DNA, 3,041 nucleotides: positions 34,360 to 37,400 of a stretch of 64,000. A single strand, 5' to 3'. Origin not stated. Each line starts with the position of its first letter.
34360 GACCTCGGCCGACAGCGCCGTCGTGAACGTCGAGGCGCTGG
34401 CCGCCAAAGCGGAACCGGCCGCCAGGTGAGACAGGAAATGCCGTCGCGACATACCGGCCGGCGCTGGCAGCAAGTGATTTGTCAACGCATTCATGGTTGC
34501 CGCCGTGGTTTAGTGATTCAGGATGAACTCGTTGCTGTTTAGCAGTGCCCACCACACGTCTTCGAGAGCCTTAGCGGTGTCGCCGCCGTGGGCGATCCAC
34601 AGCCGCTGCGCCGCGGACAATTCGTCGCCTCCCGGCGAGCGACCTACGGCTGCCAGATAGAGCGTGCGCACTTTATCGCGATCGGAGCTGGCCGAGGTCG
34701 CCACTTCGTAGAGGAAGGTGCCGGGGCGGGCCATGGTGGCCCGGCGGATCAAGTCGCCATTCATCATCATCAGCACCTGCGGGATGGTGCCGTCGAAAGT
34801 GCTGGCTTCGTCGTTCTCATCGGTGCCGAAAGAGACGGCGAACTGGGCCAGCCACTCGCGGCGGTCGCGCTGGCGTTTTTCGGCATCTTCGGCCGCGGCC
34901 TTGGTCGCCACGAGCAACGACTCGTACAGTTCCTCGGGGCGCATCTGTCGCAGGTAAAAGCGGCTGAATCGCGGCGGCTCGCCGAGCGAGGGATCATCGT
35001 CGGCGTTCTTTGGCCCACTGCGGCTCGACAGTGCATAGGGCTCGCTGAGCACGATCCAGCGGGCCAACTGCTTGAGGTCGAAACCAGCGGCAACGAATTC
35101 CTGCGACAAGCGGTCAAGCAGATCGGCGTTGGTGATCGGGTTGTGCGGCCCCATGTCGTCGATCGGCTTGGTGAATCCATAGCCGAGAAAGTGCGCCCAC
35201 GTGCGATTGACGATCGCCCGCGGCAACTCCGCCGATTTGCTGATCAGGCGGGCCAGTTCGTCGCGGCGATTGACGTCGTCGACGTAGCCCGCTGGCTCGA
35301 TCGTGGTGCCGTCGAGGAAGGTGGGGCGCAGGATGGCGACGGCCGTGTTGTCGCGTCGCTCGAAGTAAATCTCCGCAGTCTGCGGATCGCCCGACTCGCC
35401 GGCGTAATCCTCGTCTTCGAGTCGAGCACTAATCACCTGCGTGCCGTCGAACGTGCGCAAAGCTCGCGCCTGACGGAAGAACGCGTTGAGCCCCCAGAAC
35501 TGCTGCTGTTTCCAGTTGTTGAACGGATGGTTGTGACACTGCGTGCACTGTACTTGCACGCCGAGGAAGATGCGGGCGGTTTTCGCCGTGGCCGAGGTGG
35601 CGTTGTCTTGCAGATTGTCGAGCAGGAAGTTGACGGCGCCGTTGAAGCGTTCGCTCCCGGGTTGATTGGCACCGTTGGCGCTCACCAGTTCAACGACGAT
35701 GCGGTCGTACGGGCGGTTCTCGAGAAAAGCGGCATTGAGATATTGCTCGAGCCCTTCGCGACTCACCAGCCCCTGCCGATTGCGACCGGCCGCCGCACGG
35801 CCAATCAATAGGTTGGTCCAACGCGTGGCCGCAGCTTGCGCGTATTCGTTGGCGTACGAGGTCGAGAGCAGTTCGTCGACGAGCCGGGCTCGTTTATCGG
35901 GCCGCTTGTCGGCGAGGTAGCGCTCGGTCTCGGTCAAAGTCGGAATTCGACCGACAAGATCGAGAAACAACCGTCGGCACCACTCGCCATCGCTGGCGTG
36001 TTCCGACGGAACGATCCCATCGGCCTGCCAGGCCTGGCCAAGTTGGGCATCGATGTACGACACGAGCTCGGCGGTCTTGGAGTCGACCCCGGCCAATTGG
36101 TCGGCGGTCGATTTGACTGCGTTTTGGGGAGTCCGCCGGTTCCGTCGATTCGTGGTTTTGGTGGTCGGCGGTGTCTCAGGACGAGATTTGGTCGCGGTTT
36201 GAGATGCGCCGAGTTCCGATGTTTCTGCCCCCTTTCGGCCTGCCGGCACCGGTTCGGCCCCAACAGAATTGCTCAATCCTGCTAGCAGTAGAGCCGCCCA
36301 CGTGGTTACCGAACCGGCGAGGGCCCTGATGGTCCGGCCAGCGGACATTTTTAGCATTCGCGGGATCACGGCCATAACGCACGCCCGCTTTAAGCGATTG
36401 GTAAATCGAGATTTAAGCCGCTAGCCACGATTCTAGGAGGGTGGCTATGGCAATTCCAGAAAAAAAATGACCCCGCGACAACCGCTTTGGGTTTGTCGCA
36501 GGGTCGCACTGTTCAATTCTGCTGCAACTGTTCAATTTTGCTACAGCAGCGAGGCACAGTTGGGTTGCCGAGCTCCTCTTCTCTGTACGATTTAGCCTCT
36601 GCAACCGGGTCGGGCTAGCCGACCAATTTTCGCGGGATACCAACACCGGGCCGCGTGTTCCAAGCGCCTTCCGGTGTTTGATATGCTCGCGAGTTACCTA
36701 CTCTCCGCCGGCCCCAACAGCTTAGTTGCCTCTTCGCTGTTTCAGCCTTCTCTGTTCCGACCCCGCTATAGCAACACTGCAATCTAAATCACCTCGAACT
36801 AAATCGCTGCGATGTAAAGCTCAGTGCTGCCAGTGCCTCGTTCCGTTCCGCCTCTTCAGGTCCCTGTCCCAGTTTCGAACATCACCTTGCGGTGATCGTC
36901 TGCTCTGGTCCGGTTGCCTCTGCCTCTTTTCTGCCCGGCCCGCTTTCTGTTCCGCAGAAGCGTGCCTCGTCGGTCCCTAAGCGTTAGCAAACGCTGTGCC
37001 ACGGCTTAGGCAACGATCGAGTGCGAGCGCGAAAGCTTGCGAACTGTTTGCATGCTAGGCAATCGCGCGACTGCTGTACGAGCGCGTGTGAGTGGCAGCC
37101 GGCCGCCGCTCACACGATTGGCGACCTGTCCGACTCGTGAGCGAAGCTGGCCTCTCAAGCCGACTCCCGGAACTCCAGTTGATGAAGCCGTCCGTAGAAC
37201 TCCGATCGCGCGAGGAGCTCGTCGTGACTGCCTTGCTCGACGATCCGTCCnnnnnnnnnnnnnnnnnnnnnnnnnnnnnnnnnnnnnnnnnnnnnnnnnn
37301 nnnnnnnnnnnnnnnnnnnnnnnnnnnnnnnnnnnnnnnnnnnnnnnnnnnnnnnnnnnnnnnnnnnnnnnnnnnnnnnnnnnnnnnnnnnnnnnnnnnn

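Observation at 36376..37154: Exact sigma-54 promoter, about 0.5 kb of ORF-less structured sequence, then a textbook terminator: candidate novel sigma-54-dependent RNA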

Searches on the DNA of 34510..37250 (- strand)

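Call 4: search_rna_families(source=window, start=36300, end=37250, threshold=evalue, max_evalue=10, show_alignments=3)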
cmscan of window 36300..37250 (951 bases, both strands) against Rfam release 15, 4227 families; matches with E-value up to 10: 3.
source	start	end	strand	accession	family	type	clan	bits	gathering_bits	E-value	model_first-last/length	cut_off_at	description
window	36446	36517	-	RF01076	RF_site2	Cis-reg; frameshift_element;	-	18.9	70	1.9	1-72/72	no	Polymerase ribosomal frameshift site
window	36715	36757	-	RF00173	Hairpin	Gene; ribozyme;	-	15.9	65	3.7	1-52/52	no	Hairpin ribozyme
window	37082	37126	+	RF03756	mir-4891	Gene; miRNA;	-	14.6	100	9.8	1-88/88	no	mir-4891 microRNA precursor family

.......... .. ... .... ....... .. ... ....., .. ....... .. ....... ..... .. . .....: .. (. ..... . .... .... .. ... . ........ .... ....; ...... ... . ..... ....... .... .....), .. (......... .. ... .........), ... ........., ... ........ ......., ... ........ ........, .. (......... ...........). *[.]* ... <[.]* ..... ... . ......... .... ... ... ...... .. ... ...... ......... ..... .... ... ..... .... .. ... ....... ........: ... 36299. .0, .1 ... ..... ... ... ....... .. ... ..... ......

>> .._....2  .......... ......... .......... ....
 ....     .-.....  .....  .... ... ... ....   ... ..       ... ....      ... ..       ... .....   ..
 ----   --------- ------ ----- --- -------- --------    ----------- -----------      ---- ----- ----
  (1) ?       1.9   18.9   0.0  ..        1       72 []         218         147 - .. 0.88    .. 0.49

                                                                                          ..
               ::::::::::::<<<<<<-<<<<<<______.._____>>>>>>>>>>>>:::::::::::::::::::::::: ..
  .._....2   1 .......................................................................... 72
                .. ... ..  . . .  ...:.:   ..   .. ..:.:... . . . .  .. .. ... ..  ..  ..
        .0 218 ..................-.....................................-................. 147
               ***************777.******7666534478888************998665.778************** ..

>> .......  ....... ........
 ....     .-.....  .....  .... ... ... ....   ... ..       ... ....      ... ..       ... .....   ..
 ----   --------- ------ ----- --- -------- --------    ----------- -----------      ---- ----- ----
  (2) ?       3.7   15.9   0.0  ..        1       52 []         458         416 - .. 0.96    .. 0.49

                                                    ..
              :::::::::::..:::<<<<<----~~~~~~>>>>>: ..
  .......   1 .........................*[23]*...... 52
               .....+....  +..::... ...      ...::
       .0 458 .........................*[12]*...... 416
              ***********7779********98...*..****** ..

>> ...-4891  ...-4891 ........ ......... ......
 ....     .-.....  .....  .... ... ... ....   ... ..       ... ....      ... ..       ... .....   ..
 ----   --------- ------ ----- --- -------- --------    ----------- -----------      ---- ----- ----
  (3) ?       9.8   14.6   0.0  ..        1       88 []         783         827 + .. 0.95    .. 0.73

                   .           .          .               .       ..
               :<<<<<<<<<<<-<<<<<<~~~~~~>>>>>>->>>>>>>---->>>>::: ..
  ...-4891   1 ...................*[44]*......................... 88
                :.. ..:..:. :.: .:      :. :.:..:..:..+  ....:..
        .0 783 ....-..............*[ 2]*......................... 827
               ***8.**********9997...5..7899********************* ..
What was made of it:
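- On Protein-sponge RNAs (CsrB/RsmZ, CrcZ): No Rfam match to CsrB, RsmY/Z or CrcZ even at E up to 10 (call 4).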

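Call 49: build_rna_model(alignment_id=A3, structure=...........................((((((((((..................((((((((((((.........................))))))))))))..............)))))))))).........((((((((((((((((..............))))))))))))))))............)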
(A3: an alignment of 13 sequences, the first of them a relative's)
Model R1 built from alignment A3 (13 sequences, 195 columns); structure: as given.
model positions 175; base pairs 36; branch points 1; effective number of sequences 3.68; information 0.59 bits per position. Calibrated on 0.2 Mb of random sequence (short: E-values are rough).
structure used (alignment columns):
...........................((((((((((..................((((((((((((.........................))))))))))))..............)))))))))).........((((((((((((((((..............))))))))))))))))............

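Call 50: search_with_rna_model(model_id=R1, sources=[window, L001, L002, L003, L004, L005, L006, L007, L008, L009, L010, L011, L012, L013, L014, L015, L016, L017, L018, L019, L020, L021, L022, L023, L024, L025, L026, L027, L028, L029, L030, L031, L032, L033, L034, L035, L036, L037, L038, L039, L040, L041, L042, L043, L044, L045, L046, L047, L048, L049, L050, L051, L052, L053, L054, L055, L056, L057, L058, L059, L060, L061, L062, L063, L064, L065, L066, L067, L068, L069, L070, L071, L072, L073, L074, L075, L076, L077, L078, L079, L080], max_evalue=1, make_alignment=true)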
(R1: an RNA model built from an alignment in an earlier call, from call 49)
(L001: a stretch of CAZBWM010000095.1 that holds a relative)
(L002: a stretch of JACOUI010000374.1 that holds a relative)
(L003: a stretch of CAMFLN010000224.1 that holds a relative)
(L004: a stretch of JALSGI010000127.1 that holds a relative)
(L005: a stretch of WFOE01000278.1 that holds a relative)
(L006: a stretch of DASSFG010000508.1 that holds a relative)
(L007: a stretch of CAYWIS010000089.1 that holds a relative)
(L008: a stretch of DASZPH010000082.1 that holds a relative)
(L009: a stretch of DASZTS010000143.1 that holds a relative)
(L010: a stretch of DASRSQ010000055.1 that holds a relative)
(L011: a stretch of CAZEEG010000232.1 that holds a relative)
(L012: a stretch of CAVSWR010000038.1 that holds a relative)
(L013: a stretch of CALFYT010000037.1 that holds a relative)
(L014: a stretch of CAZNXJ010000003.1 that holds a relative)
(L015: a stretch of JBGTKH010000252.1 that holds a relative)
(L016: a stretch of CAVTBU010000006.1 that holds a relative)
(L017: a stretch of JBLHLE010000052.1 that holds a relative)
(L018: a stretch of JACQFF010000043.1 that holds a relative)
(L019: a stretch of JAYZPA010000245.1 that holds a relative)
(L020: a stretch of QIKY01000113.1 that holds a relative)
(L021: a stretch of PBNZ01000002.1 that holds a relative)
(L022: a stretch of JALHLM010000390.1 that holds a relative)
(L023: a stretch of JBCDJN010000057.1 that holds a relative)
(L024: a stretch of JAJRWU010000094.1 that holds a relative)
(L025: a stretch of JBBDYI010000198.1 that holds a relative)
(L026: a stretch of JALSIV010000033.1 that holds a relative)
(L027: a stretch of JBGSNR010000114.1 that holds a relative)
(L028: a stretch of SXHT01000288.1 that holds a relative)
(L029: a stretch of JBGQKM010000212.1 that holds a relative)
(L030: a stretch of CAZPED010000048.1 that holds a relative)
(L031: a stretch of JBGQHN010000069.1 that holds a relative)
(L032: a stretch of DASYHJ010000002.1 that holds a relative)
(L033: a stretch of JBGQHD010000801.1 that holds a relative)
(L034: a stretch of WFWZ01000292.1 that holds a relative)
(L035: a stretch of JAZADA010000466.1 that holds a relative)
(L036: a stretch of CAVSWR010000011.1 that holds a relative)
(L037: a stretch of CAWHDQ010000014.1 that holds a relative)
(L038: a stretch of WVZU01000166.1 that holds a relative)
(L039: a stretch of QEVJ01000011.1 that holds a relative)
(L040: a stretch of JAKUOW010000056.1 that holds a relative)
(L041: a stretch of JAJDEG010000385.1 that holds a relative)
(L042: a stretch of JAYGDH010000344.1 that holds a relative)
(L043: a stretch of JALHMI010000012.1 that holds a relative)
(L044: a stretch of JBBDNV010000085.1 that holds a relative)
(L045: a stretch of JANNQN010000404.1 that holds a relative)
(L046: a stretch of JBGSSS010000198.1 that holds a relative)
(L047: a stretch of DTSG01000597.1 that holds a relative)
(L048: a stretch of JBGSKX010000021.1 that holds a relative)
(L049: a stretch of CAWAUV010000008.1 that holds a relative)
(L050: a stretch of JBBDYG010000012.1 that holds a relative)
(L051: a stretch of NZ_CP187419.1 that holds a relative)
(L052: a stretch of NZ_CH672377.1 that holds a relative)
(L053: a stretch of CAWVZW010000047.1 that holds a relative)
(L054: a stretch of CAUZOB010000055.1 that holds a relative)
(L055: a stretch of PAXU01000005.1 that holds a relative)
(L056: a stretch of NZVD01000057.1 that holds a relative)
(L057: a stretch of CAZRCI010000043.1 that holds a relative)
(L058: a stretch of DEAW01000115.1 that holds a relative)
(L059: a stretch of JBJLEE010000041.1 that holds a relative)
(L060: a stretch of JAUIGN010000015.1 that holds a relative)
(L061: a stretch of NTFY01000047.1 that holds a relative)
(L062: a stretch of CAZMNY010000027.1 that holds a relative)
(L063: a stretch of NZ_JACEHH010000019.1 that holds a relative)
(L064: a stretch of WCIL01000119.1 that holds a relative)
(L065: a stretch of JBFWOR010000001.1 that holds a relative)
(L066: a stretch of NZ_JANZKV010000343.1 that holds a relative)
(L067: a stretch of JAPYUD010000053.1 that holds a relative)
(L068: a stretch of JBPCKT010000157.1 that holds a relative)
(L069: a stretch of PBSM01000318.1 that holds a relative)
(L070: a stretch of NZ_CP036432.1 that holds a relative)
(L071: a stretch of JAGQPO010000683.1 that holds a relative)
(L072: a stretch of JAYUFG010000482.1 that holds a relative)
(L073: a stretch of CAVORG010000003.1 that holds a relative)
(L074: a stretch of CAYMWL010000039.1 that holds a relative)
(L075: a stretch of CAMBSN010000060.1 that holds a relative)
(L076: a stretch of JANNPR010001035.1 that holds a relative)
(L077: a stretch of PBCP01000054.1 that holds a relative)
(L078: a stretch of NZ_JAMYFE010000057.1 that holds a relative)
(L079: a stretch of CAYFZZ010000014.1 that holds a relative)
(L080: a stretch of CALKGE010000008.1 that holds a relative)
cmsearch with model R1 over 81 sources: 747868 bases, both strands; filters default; matches with E-value up to 1: 75.
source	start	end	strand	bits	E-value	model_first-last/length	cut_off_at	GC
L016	3391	3564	+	157.4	1.1e-33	1-175/175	no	0.51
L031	3441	3615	+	149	9.4e-32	1-175/175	no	0.51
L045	3451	3623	+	148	1.6e-31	1-175/175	no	0.53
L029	3488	3662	+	142.4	3.1e-30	1-175/175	no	0.52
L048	3413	3587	+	142.3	3.3e-30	1-175/175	no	0.53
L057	3448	3622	+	141.9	4.1e-30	1-175/175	no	0.54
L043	3413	3587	+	139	1.9e-29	1-175/175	no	0.53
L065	3440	3616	+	138.5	2.5e-29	1-175/175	no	0.56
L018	3389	3564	+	137.9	3.3e-29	1-175/175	no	0.55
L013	3448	3624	+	134.5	2e-28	1-175/175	no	0.54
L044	3411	3587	+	129.6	2.7e-27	1-175/175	no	0.55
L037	3184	3358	+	108.6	1.8e-22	1-175/175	no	0.55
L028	3217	3394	+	98.1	4.7e-20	1-175/175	no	0.53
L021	3385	3553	+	86.1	2.6e-17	1-175/175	no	0.46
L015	3339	3535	+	58.1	7.1e-11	1-175/175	no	0.57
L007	3459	3659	+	51.9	1.9e-09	1-175/175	no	0.51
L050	3560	3725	+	50.4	4.3e-09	1-175/175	no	0.54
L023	3434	3594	+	47.1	2.4e-08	1-175/175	no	0.63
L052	3490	3654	+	46.9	2.8e-08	1-175/175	no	0.5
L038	3441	3551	+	46.7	3e-08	1-175/175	no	0.58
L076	3383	3488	+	44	1.2e-07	1-175/175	no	0.54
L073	3236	3413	-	43.4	1.7e-07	1-175/175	no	0.63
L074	3045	3149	+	41.9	3.9e-07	1-175/175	no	0.54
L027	1567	1743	+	41.3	5.2e-07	1-175/175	no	0.53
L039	3285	3445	+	41.1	5.7e-07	1-175/175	no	0.58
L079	3522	3632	+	39.8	1.1e-06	1-175/175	no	0.56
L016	3502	3619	-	39.8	1.2e-06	1-175/175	no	0.42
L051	3327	3443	+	38.2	2.6e-06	1-175/175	no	0.54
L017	3437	3633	+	37.3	4.3e-06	1-175/175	no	0.46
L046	229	383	+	36.9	5.5e-06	1-175/175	no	0.52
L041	3285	3442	+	36.1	8.3e-06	1-175/175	no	0.56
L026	3473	3598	+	35.5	1.1e-05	1-175/175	no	0.54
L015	3480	3531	-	35.3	1.2e-05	111-163/175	no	0.58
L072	2711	2916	+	34.8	1.6e-05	1-175/175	no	0.51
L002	3471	3666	+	34.5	1.9e-05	1-175/175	no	0.57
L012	3436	3642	+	34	2.5e-05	1-175/175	no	0.54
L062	3314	3487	+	33.6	3.1e-05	1-175/175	no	0.54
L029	3606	3653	-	33.5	3.3e-05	116-163/175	no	0.6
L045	3569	3614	-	33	4.1e-05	116-163/175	no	0.61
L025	3186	3358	+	32.9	4.5e-05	1-175/175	no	0.6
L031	3560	3606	-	31.7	8.3e-05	116-163/175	no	0.57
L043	3530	3578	-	31.6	8.7e-05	116-163/175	no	0.59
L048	3530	3578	-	31.6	8.7e-05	116-163/175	no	0.59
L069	2340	2556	+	31.1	0.00012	1-175/175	no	0.53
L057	3565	3613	-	30.5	0.00015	116-163/175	no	0.59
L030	1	37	+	30.3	0.00017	138-175/175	5'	0.57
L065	3560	3607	-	29.5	0.00026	116-163/175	no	0.6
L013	3570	3611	-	29.3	0.0003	120-162/175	no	0.64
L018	3510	3555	-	28.8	0.00038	116-163/175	no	0.63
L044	3531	3578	-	27.5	0.00075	116-163/175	no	0.56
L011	2549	2679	+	26.3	0.0014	1-175/175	no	0.54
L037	3303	3349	-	24.7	0.0034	116-163/175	no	0.62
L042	911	1020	+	24.5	0.0038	1-175/175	no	0.51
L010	2311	2493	+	24.1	0.0046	1-175/175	no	0.56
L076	3433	3475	-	23.7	0.0056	120-162/175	no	0.56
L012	3589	3627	-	22.1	0.014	122-160/175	no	0.64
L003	2519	2557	+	20.2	0.037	122-160/175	no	0.54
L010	2443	2482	-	19.4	0.056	122-160/175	no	0.6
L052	3612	3650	-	19.3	0.058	111-163/175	no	0.56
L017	3579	3625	-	19.2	0.061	115-163/175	no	0.51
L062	3421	3575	-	19.2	0.063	1-175/175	no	0.45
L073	3168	3303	+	19.2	0.063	1-175/175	no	0.62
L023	3540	3585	-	19.1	0.066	116-163/175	no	0.72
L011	2626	2664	-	18.8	0.076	122-160/175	no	0.59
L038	3489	3593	-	18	0.12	1-175/175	no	0.41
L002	3613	3664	-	17.6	0.15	112-163/175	no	0.5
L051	3384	3507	-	17.4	0.16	1-175/175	no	0.5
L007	3592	3774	-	17.3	0.17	1-175/175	no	0.48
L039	3389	3441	-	16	0.34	111-163/175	no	0.58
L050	3670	3716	-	15.7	0.4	116-163/175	no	0.66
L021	3509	3549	-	15.4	0.46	111-163/175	no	0.49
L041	3386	3438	-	15.4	0.47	111-163/175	no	0.58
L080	3243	3329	+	14.8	0.64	1-175/175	no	0.43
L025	3302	3346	-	14.3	0.83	119-163/175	no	0.64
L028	3328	3418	-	14.2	0.86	1-175/175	no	0.54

Alignment A4: 75 matches aligned to the model, 335 columns, each read 5' to 3' on its own strand. Consensus structure (alignment columns), stored with it:
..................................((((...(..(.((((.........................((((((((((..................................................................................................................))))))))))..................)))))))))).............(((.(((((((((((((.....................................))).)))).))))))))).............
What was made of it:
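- Covariance model R1 finds it in about 41 loci (call 50).
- Tried and rejected: R1 (P1, P2 and hairpin C) does not hit the window or L001, because they lack hairpin C (call 50).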

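Call 51: search_with_rna_model(model_id=R1, sources=[L002, L003, L007, L010, L011, L012, L013, L015, L016, L017, L018, L021, L023, L025, L026, L027, L028, L029, L031, L037, L038, L039, L041, L042, L043, L044, L045, L046, L050, L051, L052, L057, L062, L065, L069, L072, L073, L074, L076, L079], max_evalue=6e-7, make_alignment=true)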
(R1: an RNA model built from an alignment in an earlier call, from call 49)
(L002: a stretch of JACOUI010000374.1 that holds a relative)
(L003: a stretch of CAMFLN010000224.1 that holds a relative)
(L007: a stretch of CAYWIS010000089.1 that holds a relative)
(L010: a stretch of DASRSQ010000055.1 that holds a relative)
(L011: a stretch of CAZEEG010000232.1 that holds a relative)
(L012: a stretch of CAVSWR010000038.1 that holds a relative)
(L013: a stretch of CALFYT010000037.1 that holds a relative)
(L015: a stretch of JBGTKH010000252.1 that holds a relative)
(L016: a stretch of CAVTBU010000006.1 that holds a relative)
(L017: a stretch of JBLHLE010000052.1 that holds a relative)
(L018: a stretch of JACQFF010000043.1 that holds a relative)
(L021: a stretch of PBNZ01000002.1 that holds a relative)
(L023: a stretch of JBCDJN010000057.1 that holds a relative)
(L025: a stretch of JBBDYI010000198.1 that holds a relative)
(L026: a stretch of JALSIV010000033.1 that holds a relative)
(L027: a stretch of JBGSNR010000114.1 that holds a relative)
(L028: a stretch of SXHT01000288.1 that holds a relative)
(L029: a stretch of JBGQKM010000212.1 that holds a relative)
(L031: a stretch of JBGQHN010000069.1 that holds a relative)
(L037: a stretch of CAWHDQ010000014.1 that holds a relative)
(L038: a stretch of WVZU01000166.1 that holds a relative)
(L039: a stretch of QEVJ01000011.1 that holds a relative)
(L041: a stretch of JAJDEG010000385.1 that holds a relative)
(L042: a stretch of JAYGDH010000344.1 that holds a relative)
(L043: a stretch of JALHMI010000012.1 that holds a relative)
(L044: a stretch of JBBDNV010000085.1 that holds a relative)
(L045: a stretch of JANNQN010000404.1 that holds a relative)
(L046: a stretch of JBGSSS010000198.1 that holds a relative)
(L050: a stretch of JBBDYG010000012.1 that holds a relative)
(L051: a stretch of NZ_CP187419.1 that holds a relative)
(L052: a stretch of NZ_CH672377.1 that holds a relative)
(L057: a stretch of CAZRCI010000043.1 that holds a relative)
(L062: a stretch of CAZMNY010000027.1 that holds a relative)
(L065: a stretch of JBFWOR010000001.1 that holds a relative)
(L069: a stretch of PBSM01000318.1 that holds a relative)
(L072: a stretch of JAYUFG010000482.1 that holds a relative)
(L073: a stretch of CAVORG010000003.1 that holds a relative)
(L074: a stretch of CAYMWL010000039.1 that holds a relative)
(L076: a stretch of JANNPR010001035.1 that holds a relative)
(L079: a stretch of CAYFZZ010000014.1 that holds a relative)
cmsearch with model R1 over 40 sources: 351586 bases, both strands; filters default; matches with E-value up to 6e-7: 26.
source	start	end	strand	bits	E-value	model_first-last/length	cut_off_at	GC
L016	3391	3564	+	157.4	5.2e-34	1-175/175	no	0.51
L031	3441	3615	+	149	4.4e-32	1-175/175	no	0.51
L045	3451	3623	+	148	7.6e-32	1-175/175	no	0.53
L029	3488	3662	+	142.4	1.5e-30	1-175/175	no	0.52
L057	3448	3622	+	141.9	1.9e-30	1-175/175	no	0.54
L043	3413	3587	+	139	9e-30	1-175/175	no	0.53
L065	3440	3616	+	138.5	1.2e-29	1-175/175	no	0.56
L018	3389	3564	+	137.9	1.6e-29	1-175/175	no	0.55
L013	3448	3624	+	134.5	9.6e-29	1-175/175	no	0.54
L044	3411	3587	+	129.6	1.3e-27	1-175/175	no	0.55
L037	3184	3358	+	108.6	8.6e-23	1-175/175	no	0.55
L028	3217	3394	+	98.1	2.2e-20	1-175/175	no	0.53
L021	3385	3553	+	86.1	1.2e-17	1-175/175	no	0.46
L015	3339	3535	+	58.1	3.4e-11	1-175/175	no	0.57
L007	3459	3659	+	51.9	9.1e-10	1-175/175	no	0.51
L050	3560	3725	+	50.4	2e-09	1-175/175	no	0.54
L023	3434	3594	+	47.1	1.1e-08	1-175/175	no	0.63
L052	3490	3654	+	46.9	1.3e-08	1-175/175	no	0.5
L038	3441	3551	+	46.7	1.4e-08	1-175/175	no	0.58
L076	3383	3488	+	44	5.7e-08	1-175/175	no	0.54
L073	3236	3413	-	43.4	8.1e-08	1-175/175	no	0.63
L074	3045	3149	+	41.9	1.8e-07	1-175/175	no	0.54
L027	1567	1743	+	41.3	2.4e-07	1-175/175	no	0.53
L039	3285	3445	+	41.1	2.7e-07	1-175/175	no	0.58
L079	3522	3632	+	39.8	5.4e-07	1-175/175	no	0.56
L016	3502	3619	-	39.8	5.5e-07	1-175/175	no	0.42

Alignment A5: 26 matches aligned to the model, 273 columns, each read 5' to 3' on its own strand. Consensus structure (alignment columns), stored with it:
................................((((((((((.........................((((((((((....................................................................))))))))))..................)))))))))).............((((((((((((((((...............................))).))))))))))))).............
